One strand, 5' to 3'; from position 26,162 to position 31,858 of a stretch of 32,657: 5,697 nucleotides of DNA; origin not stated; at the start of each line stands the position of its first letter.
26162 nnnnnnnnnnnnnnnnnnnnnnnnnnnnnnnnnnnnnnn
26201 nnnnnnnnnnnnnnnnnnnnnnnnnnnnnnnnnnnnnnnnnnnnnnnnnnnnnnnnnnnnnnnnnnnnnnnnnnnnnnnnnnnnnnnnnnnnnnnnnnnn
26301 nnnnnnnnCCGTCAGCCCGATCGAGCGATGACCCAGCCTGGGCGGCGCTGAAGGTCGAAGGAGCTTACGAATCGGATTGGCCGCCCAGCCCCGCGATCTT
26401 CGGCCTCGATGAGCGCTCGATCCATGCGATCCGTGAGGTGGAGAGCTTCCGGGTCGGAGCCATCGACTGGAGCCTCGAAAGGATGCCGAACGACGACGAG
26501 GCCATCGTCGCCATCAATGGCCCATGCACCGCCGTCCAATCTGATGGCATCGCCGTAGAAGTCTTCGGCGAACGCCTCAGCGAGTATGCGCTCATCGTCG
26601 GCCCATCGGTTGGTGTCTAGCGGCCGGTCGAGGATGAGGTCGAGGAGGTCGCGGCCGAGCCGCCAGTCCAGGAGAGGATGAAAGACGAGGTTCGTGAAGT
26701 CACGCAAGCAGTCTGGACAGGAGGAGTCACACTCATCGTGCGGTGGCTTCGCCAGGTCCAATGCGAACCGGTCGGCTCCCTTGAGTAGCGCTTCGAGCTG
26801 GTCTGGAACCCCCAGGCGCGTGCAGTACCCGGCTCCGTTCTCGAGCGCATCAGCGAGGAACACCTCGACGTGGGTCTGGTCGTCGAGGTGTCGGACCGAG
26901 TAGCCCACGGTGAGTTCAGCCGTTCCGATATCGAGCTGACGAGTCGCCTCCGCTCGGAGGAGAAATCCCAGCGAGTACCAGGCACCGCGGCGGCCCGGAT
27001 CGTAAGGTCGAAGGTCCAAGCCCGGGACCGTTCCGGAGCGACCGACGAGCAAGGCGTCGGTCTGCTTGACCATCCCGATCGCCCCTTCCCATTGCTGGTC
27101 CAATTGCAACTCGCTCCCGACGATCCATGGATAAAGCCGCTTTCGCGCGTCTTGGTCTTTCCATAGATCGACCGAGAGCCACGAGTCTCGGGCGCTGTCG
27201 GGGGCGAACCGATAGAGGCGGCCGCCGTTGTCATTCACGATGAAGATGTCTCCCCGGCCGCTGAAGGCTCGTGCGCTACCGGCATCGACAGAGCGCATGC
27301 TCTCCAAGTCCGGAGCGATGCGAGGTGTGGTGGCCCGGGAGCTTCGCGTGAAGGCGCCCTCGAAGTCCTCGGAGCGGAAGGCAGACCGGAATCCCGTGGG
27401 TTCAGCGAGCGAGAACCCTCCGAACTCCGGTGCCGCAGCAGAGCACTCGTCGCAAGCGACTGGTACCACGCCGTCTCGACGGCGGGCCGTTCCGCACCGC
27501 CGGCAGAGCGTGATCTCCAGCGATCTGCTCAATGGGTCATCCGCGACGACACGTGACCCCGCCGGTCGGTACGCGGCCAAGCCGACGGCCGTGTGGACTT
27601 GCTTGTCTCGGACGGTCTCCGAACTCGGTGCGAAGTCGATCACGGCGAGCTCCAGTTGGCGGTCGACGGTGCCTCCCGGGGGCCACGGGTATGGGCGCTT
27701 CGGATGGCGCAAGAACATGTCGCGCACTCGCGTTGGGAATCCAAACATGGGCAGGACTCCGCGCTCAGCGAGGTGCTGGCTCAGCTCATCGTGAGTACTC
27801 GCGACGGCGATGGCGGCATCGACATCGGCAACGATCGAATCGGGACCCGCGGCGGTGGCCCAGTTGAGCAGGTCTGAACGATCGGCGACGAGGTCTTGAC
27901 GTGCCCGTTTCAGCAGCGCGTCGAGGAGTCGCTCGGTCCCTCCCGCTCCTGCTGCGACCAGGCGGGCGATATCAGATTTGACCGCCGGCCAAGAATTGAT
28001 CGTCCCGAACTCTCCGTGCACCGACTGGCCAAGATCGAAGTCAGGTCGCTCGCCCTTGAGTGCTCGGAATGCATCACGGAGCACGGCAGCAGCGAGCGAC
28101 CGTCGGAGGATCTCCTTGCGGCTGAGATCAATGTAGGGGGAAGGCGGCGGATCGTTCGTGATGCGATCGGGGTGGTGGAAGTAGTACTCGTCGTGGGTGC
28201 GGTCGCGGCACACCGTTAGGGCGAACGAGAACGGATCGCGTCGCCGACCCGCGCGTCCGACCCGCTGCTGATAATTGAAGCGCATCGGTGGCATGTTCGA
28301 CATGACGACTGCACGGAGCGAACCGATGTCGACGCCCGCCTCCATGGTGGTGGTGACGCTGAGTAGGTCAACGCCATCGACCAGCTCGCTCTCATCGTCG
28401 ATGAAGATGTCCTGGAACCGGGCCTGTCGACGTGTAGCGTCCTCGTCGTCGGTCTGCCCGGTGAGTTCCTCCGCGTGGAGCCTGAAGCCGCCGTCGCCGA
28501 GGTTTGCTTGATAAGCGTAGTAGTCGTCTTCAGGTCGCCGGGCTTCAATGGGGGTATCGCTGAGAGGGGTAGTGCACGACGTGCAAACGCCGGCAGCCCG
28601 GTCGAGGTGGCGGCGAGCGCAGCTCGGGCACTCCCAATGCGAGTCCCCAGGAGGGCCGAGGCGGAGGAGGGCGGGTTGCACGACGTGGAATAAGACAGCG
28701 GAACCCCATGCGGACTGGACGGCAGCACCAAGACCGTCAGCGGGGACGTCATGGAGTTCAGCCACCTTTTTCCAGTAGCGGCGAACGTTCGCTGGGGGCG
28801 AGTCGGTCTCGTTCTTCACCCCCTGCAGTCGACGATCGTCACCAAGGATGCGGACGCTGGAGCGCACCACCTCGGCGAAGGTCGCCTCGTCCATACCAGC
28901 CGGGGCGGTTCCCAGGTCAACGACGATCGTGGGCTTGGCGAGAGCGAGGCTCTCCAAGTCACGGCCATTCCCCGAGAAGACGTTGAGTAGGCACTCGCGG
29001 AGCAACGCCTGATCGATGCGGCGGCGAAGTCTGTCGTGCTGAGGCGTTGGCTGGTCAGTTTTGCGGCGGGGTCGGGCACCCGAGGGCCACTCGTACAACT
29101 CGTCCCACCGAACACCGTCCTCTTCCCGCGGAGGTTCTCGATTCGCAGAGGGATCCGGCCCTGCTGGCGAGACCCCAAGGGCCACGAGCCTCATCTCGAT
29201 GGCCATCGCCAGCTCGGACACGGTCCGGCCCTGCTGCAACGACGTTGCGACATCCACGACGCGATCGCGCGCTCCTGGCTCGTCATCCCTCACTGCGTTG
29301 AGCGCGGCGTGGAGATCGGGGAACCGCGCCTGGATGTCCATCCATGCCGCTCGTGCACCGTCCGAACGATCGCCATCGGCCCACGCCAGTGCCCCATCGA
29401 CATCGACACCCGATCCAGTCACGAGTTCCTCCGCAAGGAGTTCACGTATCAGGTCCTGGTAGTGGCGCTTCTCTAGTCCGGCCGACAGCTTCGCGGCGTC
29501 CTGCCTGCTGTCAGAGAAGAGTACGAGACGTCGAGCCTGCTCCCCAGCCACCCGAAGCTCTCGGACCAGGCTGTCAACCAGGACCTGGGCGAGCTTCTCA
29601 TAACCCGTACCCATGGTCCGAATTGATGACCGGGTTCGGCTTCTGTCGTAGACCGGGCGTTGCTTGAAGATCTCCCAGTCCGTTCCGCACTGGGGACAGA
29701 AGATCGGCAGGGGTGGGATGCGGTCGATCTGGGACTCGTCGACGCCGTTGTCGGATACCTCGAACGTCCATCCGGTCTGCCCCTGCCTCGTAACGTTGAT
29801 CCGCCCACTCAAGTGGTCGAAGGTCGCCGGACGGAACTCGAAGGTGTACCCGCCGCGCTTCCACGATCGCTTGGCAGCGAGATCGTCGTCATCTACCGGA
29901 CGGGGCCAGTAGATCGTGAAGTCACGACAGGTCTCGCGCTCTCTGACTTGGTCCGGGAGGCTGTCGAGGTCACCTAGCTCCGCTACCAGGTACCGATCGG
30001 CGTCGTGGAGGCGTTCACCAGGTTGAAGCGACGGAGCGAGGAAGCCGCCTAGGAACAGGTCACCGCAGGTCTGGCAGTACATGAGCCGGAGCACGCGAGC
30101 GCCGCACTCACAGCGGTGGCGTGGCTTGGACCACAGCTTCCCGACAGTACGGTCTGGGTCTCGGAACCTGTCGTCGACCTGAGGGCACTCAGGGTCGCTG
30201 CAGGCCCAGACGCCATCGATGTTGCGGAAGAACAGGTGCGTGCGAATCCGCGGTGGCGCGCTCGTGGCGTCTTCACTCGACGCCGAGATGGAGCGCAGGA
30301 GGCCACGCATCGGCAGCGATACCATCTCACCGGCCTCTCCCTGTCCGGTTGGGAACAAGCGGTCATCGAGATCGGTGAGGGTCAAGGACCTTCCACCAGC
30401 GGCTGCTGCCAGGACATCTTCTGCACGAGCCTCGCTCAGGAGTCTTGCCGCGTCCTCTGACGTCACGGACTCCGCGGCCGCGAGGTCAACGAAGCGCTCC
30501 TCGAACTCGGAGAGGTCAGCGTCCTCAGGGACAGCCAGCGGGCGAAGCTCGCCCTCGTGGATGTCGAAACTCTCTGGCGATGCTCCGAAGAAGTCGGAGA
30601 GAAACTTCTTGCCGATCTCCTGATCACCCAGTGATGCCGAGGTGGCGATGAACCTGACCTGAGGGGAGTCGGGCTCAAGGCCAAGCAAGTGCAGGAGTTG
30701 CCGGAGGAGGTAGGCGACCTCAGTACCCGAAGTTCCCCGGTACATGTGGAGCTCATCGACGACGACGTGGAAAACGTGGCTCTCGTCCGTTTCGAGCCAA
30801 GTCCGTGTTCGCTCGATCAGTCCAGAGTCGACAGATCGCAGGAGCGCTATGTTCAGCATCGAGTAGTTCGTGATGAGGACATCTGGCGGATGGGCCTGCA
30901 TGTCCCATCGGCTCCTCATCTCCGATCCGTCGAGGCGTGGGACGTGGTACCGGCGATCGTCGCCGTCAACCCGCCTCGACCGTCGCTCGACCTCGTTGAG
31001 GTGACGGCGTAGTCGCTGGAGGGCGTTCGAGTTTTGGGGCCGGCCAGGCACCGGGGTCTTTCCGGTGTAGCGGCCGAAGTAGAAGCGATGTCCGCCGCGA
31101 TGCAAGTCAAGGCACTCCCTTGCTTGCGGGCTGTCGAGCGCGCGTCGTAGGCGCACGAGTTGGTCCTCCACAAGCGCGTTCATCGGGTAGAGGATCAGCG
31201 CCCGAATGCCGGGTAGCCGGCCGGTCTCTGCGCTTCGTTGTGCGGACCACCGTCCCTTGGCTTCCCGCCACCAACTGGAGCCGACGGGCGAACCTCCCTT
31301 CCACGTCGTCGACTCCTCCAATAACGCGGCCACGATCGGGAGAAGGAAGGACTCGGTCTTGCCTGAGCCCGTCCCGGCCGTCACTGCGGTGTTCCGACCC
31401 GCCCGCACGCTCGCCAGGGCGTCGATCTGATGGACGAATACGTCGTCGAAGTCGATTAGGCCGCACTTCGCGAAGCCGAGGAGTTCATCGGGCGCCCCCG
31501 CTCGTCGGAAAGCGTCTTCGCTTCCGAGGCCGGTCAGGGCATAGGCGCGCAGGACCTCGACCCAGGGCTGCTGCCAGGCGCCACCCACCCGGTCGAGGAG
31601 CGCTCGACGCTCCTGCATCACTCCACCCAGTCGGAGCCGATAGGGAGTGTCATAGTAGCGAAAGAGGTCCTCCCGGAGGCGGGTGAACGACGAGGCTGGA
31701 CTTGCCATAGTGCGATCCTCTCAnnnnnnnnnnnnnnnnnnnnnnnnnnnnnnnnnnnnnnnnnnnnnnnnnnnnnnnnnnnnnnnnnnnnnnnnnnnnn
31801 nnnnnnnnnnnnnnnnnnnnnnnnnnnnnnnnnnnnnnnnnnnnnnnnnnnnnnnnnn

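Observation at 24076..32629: Giant DEAH/DUF1998 helicase operon with Cas4-like nuclease and convergent C5 methyltransferase: Druantia/DISARM-like but fitting neither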

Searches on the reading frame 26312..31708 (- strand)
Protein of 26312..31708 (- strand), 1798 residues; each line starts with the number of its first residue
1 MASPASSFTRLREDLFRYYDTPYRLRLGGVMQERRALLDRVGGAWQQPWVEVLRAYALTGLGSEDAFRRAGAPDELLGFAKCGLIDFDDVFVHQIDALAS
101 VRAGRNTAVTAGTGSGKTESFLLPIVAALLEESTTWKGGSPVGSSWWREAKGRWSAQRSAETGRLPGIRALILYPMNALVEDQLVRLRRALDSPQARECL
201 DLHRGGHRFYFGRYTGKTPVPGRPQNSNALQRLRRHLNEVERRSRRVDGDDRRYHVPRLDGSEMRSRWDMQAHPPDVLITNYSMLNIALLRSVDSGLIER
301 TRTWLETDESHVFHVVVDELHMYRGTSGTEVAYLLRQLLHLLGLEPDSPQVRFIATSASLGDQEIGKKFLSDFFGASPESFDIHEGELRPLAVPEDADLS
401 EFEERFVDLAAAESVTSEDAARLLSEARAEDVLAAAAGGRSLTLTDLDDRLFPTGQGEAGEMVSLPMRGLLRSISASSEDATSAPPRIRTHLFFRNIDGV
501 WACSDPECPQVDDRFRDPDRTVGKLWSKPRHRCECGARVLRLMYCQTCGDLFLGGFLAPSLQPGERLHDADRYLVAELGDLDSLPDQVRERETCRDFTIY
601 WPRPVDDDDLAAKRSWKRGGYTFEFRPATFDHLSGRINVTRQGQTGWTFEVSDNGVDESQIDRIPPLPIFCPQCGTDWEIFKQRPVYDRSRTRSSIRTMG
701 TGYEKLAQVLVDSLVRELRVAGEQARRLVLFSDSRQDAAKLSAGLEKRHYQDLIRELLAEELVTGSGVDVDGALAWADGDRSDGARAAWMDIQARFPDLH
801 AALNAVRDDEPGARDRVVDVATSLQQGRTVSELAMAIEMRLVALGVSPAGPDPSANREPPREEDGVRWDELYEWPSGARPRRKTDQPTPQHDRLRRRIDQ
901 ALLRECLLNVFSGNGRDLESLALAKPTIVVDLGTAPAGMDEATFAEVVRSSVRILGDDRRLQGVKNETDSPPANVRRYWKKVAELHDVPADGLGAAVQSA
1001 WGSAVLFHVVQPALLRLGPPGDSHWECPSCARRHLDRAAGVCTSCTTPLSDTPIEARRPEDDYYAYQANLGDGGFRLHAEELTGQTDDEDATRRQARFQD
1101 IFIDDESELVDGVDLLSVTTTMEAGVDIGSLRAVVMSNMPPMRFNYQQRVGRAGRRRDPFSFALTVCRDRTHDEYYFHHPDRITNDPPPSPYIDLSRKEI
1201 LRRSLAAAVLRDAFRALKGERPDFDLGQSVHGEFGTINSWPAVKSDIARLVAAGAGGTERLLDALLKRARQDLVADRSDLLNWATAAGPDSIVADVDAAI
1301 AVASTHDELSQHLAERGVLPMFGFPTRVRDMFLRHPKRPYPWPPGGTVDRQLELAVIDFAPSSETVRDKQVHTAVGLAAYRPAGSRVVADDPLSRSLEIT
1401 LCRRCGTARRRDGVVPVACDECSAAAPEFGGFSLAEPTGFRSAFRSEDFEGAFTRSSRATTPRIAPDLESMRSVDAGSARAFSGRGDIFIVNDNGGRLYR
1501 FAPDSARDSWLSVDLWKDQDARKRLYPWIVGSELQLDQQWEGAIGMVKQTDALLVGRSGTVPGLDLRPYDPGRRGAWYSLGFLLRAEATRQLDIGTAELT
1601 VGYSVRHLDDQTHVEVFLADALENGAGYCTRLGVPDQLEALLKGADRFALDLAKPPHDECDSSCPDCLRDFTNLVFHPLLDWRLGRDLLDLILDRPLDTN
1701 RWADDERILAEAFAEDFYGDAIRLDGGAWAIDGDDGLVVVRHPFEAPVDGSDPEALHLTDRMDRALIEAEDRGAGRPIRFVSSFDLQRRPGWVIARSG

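Call 3: search_protein_families(library=pfam, proteins=[window:26312-31708:-], max_evalue=0.01)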
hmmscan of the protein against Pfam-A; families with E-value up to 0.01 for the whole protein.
window:26312-31708:- (1798 aa): 3 families
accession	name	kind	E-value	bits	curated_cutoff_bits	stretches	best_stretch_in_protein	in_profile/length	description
PF00270.35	DEAD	-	5.5e-15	55.9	26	2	93-193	3-71/167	DEAD/DEAH box helicase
PF00271.37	Helicase_C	-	2.8e-06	28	23.5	1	1081-1156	44-109/110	Helicase conserved C-terminal domain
PF09369.15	MZB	-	0.00018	22.6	24.2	1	1583-1668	4-80/80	MrfA Zn-binding domain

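Call 4: search_protein_families(library=padloc, proteins=[window:26312-31708:-], max_evalue=0.01)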
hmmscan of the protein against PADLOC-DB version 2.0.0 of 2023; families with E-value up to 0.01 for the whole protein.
window:26312-31708:- (1798 aa): 19 families
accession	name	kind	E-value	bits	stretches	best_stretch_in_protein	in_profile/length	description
PDLC00051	DruE4|DruE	-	0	1925.7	1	2-1795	4-1821/1829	SNF2 family N-terminal domain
PDLC00015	DruE2|DruE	-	0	1664.4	1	1-1795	2-1878/1887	SNF2 family N-terminal domain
PDLC00014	DruE2|DruE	-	0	1534.7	1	1-1796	1-1922/1928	SNF2 family N-terminal domain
PDLC00013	DruE1|DruE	-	5.2e-180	599.4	3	7-400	10-406/1776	SNF2 family N-terminal domain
PDLC00037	DruE3|DruE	-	2.9e-117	391.3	4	158-762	147-672/2055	SNF2 family N-terminal domain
PDLC00035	DruE3|DruE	-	4.7e-91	304.2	4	262-557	210-498/1460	SNF2 family N-terminal domain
PDLC00036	DruE3|DruE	-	1.8e-70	235.6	3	91-761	94-655/2023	SNF2 family N-terminal domain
PDLC03960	SngC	-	5.6e-19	66.3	3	100-191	36-96/720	-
PDLC02896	DpdJ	-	1.8e-17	60.4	2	265-380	327-429/1487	DpdJ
PDLC02570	DrmA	-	6e-12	42.7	1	1114-1187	583-654/851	DrmA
PDLC02569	DrmA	-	6.3e-10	35.5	1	1115-1183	832-898/1095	DrmA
PDLC02893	DpdJ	-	1.5e-09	34.4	1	260-379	331-439/876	DpdJ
PDLC02503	BrxHI|BrxHII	-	1.1e-08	31.9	1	1118-1160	304-346/698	BrxHI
PDLC02898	DpdJ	-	6.8e-08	29.7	1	259-377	330-437/506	DpdJ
PDLC01196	Cas3d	-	5.8e-07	26.4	1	90-126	15-51/594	CAS-I-D; effector_G3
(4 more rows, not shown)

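Call 56: search_solved_structures(query=window:26312-31708:-, max_evalue=0.001)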
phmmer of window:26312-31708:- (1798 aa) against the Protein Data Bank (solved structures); distinct sequences matched with E-value up to 0.001: 4.
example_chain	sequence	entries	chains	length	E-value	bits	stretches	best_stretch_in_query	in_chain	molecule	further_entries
9wae_A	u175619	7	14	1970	1.3e-179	602.7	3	1006-1689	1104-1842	Helicase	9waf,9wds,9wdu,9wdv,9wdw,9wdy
9tu7_Y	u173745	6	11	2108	1.5e-51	178.1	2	265-554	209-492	DEAD/DEAH box helicase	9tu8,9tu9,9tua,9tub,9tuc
6znp_A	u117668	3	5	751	1.7e-15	58.6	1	1114-1216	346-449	Uncharacterized ATP-dependent helicase YprA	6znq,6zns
2db3_A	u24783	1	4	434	0.00058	20.3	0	99-139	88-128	ATP-dependent RNA helicase vasa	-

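Call 64: search_protein_families(library=ncbifam, proteins=[window:26312-31708:-], max_evalue=0.001)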
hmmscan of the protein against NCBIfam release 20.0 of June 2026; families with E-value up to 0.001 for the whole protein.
window:26312-31708:- (1798 aa): 8 families
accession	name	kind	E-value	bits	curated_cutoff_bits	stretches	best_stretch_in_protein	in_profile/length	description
TIGR03817.1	DECH_helic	hypoth_equivalog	2.2e-27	95.7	874.1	3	1107-1208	323-424/742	helicase/secretion neighborhood putative DEAH-box helicase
NF041067.1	DpdJ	equivalog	2.4e-16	58.6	800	2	267-380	322-422/1482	protein DpdJ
NF010338.0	PRK13767.1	equivalog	1.4e-06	26.8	849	0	1108-1169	336-398/877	ATP-dependent helicase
TIGR04121.1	DEXH_lig_assoc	equivalog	1.5e-06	26.3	850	0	91-134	15-58/804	ligase-associated DNA damage response DEXH box helicase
NF007882.0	PRK10590.1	equivalog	2.8e-06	26.6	743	0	94-143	28-77/456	ATP-dependent RNA helicase RhlE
NF053711.1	RNA_heli_RhlE1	exception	9.4e-06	24.6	750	0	92-133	26-67/434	RNA helicase RhlE1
NF053636.1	DDHlcsCsdAPsy1082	equivalog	2.2e-05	23.2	890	0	94-135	30-71/512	DEAD/DEAH box helicase CsdA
NF053710.1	RNA_heli_RhlE2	exception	9.2e-05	21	925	0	94-131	28-65/635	RNA helicase RhlE2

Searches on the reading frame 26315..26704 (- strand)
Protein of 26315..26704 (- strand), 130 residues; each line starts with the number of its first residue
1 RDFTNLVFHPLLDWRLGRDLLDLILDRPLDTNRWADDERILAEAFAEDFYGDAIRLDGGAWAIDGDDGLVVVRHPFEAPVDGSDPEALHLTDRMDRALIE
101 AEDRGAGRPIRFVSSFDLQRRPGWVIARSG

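Call 50: search_protein_families(library=pfam, proteins=[window:26315-26704:-], max_evalue=1)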
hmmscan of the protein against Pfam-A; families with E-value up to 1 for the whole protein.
window:26315-26704:- (130 aa): 0 families

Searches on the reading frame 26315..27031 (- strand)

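Call 50: search_protein_families(library=pfam, proteins=[window:26315-27031:-], max_evalue=1)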
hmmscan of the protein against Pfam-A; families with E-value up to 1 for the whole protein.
window:26315-27031:- (239 aa): 1 family
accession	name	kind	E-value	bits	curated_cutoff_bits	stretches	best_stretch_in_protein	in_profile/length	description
PF09369.15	MZB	-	2.9e-05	25.1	24.2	1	24-109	4-80/80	MrfA Zn-binding domain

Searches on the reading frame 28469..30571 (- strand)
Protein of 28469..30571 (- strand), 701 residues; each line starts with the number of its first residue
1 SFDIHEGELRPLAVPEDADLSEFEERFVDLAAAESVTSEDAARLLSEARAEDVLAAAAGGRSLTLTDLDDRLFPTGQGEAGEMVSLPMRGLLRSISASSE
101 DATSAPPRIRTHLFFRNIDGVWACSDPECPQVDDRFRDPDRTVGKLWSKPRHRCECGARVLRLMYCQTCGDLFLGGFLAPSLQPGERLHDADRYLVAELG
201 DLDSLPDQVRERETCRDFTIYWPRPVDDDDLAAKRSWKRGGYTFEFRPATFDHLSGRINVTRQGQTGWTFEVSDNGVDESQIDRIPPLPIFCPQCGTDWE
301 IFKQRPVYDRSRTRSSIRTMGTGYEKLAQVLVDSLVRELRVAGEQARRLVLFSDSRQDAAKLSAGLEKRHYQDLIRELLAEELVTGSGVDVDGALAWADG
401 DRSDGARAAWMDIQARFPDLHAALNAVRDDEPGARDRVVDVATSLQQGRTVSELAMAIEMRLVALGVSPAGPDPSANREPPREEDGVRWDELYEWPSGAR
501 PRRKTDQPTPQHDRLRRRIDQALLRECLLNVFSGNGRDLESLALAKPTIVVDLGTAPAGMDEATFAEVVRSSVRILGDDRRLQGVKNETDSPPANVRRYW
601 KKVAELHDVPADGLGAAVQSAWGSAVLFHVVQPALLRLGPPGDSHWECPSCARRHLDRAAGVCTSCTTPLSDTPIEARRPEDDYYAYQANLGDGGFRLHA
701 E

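Call 50: search_protein_families(library=pfam, proteins=[window:28469-30571:-], max_evalue=1)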
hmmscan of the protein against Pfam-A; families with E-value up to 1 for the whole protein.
window:28469-30571:- (701 aa): 3 families
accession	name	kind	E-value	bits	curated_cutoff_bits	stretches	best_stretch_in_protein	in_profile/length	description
PF12773.13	DZR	-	0.3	11.7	27.3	0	648-671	1-23/45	Double zinc ribbon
PF13248.11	Zn_ribbon_3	-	0.7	9.9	27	1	647-666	4-22/26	zinc-ribbon domain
PF23455.1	DUF7129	-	0.73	10.1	30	1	641-671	7-38/45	Domain of unknown function (DUF7129)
